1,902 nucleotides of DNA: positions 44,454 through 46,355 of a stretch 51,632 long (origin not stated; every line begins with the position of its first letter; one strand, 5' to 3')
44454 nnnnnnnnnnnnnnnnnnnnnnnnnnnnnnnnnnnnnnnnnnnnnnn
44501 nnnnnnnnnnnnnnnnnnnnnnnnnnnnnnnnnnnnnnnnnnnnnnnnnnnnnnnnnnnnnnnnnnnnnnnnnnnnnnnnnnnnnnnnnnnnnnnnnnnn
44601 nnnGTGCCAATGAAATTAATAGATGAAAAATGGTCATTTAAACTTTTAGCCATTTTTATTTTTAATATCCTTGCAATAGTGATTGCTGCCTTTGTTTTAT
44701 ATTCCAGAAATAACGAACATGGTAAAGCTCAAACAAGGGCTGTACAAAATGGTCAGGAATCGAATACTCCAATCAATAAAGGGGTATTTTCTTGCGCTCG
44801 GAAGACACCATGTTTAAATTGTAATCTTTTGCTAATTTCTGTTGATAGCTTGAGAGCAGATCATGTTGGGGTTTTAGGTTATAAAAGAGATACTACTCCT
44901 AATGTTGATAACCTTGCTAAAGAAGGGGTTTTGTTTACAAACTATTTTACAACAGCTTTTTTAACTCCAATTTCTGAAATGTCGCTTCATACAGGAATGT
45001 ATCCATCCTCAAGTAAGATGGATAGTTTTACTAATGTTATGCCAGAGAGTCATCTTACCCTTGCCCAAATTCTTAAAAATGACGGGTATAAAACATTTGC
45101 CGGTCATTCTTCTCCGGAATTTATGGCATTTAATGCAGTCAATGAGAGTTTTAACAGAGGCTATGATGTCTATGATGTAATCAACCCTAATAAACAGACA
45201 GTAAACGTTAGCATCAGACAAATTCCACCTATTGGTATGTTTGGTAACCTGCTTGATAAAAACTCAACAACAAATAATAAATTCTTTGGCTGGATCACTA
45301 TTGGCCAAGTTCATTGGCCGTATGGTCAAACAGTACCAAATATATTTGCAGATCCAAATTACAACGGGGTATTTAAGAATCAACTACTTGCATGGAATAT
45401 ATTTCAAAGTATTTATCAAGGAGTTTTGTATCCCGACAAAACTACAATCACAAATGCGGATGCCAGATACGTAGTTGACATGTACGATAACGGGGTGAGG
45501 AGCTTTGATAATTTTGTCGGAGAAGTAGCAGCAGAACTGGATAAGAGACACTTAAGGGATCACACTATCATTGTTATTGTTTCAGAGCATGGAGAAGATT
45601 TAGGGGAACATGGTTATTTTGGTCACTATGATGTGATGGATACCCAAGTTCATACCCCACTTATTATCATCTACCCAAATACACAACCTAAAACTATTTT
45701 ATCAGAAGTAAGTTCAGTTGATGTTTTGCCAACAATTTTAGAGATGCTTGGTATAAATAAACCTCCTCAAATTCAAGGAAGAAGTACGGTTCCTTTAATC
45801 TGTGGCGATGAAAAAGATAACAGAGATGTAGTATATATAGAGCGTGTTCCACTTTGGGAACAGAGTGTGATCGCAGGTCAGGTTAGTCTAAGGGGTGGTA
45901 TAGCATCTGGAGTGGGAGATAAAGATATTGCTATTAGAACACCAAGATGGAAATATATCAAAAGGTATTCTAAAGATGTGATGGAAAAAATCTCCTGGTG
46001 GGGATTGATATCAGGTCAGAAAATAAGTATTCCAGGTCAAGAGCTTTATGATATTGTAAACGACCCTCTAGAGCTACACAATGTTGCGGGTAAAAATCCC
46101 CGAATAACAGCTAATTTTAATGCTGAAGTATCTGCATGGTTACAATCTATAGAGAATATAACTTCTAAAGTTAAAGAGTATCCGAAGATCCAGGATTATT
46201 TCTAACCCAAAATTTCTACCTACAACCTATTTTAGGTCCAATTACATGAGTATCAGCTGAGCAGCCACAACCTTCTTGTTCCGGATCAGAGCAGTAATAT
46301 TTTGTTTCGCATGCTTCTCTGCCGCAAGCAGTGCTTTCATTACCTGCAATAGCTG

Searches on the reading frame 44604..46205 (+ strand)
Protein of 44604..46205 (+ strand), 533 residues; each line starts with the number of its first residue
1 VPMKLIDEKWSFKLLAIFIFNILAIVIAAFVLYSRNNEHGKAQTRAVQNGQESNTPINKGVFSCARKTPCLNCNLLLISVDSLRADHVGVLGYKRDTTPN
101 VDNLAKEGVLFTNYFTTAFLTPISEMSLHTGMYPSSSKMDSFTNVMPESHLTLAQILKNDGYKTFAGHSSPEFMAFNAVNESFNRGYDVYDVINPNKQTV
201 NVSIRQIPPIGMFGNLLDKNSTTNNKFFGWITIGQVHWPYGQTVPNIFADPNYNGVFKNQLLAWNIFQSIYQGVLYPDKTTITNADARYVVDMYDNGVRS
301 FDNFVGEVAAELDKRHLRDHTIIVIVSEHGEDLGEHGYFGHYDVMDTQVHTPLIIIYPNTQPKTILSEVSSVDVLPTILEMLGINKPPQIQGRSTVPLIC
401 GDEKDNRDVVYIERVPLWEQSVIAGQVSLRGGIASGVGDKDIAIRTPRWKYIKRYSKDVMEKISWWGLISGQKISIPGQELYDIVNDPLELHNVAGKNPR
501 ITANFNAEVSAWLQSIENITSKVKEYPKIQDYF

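Call 31: search_protein_families(library=pfam, proteins=[window:44604-46205:+], max_evalue=0.001)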
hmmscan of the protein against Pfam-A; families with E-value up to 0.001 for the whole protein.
window:44604-46205:+ (533 aa): 3 families
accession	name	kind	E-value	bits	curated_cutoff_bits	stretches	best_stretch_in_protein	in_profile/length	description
PF00884.28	Sulfatase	-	8.3e-43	147.2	25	1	74-384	2-301/301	Sulfatase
PF16347.10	SGSH_C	-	5e-16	59.7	29.3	1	334-412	1-82/154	N-sulphoglucosamine sulphohydrolase, C-terminal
PF01663.27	Phosphodiest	-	8.8e-11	42.4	23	1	75-330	1-220/342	Type I phosphodiesterase / nucleotide pyrophosphatase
